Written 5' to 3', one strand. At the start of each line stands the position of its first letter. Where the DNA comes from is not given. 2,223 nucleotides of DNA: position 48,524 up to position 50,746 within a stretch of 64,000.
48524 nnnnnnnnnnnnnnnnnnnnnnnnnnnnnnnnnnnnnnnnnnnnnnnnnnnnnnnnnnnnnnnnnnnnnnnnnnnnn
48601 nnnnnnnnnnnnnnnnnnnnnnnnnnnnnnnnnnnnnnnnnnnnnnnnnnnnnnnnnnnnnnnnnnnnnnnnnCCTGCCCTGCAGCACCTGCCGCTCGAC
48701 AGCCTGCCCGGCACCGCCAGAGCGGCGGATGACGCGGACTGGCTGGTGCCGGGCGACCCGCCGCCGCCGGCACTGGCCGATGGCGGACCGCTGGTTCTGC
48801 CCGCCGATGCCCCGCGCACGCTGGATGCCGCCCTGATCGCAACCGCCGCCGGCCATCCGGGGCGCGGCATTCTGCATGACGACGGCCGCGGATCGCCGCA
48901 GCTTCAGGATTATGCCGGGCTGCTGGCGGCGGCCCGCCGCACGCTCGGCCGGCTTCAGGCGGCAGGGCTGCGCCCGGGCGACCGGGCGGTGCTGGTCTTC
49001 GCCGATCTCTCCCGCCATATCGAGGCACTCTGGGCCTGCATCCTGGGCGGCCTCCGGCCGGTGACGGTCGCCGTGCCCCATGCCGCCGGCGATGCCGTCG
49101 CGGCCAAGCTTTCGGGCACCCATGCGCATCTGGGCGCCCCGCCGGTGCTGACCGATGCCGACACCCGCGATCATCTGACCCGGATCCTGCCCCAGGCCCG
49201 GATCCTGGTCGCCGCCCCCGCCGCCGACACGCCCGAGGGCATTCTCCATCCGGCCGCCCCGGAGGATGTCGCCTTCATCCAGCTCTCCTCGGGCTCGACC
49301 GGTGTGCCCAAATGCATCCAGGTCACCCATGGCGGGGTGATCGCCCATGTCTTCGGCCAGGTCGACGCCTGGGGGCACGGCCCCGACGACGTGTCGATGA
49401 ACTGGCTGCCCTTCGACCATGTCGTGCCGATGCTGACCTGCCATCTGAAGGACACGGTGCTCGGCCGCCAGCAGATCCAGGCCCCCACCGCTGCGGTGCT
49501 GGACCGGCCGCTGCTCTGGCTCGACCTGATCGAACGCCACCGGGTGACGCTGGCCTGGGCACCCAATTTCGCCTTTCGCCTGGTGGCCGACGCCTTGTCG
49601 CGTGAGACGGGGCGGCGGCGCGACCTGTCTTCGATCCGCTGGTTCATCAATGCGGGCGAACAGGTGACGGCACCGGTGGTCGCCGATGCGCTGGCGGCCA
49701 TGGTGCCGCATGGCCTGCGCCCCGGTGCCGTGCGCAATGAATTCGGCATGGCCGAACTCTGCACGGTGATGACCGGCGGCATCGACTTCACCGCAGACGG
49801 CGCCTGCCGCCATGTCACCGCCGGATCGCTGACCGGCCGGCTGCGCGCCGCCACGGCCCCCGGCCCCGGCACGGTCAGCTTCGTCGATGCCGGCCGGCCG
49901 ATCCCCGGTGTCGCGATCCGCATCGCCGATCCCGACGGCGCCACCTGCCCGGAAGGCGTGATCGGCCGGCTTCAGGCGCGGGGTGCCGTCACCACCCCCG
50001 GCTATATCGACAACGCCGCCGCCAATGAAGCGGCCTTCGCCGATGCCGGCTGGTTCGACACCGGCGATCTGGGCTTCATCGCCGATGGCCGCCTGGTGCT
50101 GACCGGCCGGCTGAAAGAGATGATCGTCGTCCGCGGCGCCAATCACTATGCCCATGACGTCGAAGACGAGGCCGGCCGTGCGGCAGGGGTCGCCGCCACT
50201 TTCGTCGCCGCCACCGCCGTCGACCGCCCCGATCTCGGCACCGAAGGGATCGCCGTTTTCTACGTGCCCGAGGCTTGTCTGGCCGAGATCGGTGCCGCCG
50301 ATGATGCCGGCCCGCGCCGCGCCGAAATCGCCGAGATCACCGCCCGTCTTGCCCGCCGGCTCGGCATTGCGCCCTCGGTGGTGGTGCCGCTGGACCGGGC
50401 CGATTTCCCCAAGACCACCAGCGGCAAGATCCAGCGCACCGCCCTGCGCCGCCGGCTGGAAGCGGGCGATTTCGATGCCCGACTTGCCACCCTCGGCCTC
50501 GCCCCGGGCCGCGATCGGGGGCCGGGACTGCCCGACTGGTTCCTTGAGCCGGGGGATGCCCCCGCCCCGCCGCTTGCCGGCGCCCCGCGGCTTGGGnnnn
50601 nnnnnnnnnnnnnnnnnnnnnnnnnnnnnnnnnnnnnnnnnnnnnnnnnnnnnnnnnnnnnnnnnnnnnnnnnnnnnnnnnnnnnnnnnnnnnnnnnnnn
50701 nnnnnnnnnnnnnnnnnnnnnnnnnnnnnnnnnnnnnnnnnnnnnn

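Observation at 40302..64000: Collinear prediction acyl-Gln-Gln-O-(hydroxy acid)-Pro-NMe-D-Leu-Thr-... resembles the start of didemnin-type lipoglutaminyl depsipeptides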

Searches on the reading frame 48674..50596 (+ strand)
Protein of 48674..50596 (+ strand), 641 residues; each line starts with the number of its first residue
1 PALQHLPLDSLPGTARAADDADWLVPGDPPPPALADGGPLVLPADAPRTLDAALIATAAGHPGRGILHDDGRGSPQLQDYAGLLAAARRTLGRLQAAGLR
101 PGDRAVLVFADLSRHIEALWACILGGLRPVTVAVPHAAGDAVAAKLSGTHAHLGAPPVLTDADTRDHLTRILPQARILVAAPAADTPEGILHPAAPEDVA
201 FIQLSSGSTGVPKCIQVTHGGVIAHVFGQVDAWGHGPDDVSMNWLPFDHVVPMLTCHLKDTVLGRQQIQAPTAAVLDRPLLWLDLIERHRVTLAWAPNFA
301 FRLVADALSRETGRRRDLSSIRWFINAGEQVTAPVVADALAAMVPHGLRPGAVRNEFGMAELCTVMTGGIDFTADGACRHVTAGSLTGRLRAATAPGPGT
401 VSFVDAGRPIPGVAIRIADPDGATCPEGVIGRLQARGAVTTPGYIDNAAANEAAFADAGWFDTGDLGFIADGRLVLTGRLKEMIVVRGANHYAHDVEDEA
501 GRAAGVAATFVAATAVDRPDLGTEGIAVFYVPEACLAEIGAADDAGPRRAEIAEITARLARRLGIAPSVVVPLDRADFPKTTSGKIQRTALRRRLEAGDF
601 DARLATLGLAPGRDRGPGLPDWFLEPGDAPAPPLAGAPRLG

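Call 50: search_solved_structures(query=window:48674-50596:+, max_evalue=1e-80, show_alignments=1)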
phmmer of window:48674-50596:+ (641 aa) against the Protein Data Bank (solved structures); distinct sequences matched with E-value up to 1e-80: 3.
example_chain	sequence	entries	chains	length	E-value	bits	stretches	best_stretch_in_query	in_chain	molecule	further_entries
6ulw_A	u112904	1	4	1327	3.7e-106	359.6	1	23-633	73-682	Amino acid adenylation domain-containing protein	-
6ulx_A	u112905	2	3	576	1.7e-101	344.2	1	32-598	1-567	Amino acid adenylation domain-containing protein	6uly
4r0m_B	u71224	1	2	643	3e-85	290.5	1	45-619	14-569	McyG protein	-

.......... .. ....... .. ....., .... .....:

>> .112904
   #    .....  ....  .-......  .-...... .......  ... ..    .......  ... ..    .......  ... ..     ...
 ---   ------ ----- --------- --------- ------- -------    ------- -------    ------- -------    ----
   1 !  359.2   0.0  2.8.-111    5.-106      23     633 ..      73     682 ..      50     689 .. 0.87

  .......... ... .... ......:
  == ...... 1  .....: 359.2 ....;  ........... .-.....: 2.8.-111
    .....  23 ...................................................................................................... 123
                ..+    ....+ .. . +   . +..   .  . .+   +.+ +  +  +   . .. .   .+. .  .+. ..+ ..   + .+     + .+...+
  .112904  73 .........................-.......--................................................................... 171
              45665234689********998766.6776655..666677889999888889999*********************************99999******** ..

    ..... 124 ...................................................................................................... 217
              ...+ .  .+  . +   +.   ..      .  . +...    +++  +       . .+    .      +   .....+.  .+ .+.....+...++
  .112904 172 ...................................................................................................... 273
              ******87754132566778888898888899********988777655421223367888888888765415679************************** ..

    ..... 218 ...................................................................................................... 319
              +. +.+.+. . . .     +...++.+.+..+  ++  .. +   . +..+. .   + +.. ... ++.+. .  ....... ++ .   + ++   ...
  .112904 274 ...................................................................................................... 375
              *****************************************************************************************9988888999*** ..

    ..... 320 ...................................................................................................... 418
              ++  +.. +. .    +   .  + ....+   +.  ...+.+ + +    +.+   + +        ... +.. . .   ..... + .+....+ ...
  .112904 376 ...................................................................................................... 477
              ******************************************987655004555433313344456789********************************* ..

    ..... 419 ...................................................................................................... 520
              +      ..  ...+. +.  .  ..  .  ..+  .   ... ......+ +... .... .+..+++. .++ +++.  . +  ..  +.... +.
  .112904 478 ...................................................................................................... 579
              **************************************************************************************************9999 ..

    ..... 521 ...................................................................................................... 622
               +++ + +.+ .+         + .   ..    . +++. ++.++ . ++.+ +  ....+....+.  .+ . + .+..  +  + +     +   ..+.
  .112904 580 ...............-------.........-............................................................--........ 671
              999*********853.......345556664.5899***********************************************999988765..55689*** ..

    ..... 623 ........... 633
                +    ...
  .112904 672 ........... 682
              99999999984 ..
